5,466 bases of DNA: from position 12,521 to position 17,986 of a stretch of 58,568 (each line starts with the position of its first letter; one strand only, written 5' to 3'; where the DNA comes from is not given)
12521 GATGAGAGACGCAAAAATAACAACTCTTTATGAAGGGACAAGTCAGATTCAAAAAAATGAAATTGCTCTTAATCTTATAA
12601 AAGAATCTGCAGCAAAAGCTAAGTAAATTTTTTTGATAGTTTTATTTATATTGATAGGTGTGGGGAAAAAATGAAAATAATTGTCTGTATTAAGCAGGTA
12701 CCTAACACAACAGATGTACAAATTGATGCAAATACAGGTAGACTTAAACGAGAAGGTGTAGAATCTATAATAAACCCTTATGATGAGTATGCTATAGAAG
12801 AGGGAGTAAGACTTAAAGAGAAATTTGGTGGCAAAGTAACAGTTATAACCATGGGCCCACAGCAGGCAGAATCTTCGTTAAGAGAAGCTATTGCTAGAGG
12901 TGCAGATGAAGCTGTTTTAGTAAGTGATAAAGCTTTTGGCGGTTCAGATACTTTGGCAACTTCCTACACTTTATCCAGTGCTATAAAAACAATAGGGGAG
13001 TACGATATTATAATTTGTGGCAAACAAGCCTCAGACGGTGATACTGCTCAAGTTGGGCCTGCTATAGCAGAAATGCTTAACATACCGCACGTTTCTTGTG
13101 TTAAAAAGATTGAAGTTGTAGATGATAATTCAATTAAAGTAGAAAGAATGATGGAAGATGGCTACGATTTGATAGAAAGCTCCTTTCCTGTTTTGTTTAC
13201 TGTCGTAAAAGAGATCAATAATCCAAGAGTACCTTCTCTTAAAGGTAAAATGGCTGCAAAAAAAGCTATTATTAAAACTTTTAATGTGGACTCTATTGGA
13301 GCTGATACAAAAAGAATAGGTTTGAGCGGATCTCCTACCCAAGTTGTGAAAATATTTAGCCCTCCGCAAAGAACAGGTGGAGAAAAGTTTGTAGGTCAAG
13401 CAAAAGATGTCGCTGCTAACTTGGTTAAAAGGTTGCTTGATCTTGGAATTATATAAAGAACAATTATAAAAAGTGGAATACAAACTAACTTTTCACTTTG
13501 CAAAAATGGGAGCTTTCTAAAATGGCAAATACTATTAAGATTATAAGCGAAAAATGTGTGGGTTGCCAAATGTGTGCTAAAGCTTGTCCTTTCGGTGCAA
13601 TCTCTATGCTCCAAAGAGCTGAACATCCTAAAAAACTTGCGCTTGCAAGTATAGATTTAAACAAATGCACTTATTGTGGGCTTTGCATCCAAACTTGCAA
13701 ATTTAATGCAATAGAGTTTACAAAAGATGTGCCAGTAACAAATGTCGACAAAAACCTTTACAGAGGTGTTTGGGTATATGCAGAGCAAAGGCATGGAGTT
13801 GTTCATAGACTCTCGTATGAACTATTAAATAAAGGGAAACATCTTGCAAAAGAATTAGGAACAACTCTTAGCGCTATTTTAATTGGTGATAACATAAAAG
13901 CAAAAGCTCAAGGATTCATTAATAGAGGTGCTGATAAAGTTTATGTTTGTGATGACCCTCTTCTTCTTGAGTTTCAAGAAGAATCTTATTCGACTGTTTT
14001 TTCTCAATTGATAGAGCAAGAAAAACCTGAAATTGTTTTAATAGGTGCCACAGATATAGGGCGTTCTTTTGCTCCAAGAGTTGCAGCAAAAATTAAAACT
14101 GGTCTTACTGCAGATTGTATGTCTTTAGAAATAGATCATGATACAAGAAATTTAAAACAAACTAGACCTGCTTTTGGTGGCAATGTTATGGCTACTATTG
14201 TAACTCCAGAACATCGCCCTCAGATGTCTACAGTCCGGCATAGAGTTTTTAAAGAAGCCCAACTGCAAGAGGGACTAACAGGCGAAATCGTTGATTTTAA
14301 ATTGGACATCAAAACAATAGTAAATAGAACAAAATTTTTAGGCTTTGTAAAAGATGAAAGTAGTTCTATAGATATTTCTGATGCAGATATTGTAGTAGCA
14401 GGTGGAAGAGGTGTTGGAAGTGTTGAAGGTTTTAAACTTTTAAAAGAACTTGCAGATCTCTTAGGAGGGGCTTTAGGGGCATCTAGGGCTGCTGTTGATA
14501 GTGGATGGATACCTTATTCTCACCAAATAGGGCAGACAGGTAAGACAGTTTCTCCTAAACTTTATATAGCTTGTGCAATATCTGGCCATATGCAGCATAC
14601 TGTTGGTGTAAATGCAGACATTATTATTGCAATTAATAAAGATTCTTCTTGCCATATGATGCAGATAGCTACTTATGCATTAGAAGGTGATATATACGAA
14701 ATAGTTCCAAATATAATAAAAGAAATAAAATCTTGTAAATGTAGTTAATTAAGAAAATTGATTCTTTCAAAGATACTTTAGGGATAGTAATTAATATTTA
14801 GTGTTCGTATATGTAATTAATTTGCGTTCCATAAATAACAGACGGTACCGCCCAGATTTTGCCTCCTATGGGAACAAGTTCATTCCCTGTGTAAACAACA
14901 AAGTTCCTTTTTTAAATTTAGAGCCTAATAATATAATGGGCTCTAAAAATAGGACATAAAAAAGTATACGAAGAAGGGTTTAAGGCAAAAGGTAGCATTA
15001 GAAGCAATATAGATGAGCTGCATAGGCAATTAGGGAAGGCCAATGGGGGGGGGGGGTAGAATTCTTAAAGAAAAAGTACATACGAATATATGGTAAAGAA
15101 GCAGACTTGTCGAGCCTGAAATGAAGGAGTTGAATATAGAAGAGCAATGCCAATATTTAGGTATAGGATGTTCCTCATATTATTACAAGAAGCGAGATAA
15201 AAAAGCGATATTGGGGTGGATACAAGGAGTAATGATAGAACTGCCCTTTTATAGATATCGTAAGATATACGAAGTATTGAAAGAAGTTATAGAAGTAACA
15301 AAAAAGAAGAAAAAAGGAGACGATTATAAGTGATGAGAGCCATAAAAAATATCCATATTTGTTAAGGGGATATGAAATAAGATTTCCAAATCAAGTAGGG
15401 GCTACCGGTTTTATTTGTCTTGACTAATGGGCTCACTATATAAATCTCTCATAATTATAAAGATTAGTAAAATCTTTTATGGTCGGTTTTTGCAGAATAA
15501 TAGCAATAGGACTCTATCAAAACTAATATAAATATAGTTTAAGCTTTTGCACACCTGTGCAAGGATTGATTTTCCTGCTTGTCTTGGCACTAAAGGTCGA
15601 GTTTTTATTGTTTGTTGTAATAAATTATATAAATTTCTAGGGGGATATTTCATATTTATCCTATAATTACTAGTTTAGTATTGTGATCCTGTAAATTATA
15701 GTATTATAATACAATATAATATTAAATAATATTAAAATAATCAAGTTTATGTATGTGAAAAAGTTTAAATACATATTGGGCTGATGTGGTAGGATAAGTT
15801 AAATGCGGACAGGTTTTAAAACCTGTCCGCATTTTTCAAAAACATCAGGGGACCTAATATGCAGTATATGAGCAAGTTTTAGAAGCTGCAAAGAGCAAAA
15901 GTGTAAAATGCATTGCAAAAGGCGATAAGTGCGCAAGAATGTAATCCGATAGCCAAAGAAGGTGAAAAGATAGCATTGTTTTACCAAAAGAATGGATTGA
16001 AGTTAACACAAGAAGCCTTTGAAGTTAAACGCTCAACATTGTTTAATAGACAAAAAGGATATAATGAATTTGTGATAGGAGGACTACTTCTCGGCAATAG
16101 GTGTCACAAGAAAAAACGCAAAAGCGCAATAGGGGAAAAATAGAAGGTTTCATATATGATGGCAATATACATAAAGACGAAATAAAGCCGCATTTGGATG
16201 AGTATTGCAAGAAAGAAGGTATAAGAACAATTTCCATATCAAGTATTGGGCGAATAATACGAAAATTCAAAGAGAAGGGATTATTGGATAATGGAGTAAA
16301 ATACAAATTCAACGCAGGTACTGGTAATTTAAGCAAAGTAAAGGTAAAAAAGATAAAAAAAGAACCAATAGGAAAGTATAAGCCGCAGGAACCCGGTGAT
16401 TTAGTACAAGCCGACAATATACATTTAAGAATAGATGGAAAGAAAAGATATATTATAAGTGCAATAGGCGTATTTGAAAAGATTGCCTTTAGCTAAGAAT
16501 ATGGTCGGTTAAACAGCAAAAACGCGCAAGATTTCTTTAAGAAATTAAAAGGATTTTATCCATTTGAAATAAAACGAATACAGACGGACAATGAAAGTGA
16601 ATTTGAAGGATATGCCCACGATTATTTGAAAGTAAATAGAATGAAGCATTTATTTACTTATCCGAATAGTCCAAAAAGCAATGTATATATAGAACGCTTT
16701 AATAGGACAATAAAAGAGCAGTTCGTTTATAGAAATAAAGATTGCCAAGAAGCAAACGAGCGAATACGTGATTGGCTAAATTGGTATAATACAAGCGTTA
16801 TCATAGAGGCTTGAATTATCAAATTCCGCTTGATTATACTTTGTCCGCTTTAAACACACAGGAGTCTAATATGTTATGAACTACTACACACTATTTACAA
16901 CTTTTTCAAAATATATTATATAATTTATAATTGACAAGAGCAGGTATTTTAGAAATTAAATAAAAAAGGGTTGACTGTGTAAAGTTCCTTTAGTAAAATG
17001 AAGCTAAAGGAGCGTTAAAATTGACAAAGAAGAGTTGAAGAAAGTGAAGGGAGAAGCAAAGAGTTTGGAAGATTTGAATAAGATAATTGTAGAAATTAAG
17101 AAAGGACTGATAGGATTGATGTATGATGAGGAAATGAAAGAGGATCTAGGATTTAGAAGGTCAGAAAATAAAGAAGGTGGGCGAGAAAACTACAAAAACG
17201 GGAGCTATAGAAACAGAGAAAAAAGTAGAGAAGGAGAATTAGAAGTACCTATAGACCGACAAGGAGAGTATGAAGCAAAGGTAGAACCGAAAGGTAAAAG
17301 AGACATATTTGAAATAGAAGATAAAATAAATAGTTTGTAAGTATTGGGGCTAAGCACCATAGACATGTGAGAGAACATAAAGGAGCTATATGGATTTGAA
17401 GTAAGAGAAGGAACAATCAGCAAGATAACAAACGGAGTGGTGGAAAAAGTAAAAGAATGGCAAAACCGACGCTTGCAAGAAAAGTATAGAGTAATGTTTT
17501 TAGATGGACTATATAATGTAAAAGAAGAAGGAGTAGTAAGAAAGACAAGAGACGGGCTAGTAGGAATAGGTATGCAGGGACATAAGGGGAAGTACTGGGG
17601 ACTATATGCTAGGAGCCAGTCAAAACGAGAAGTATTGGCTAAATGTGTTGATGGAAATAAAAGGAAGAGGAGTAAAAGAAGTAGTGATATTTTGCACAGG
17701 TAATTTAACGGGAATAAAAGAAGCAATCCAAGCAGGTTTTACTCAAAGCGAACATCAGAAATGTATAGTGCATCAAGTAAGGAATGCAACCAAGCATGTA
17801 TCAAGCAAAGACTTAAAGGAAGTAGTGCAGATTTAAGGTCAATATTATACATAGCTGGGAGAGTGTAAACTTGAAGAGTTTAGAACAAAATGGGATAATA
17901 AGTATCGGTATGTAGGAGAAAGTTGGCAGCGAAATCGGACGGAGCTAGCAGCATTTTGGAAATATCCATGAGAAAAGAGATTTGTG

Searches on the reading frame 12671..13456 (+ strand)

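Call 47: search_protein_families(library=pfam, proteins=[window:12671-13456:+], max_evalue=0.00001)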
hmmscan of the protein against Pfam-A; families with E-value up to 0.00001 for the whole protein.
window:12671-13456:+ (261 aa): 1 family
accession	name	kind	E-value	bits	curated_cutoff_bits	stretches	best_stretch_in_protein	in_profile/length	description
PF01012.27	ETF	-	3.5e-47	161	26.7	1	24-207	3-179/181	Electron transfer flavoprotein domain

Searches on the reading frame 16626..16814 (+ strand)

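Call 71: search_protein_families(library=pfam, proteins=[window:16626-16814:+], max_evalue=0.05)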
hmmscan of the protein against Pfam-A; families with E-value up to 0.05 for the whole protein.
window:16626-16814:+ (62 aa): 2 families
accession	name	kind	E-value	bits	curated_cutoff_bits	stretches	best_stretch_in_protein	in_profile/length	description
PF13683.12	rve_3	-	1.5e-11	44.3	26.5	1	5-56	2-55/67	Integrase core domain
PF13333.12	rve_2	-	0.03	14.9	22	1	24-56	2-36/56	Integrase core domain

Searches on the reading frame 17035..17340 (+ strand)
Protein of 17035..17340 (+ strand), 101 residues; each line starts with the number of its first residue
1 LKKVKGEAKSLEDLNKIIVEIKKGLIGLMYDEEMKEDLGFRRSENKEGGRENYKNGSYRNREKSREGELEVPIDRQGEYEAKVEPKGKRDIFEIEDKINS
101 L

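Call 71: search_protein_families(library=pfam, proteins=[window:17035-17340:+], max_evalue=0.05)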
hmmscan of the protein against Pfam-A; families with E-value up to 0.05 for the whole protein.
window:17035-17340:+ (101 aa): 1 family
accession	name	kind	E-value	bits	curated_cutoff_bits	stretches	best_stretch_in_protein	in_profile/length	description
PF00872.24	Transposase_mut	-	1.2e-07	31.4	21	1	10-98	18-107/379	Transposase, Mutator family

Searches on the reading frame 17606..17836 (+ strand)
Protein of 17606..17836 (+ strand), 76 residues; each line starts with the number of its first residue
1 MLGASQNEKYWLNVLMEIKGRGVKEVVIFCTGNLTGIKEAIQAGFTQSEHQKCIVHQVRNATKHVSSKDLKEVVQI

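Call 71: search_protein_families(library=pfam, proteins=[window:17606-17836:+], max_evalue=0.05)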
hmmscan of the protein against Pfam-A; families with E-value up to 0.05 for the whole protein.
window:17606-17836:+ (76 aa): 2 families
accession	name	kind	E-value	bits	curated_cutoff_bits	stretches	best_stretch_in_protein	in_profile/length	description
PF00872.24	Transposase_mut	-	7.4e-17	61.7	21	1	4-75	204-275/379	Transposase, Mutator family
PF10551.15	MULE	-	0.023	15.6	27.6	1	22-60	61-99/99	MULE transposase domain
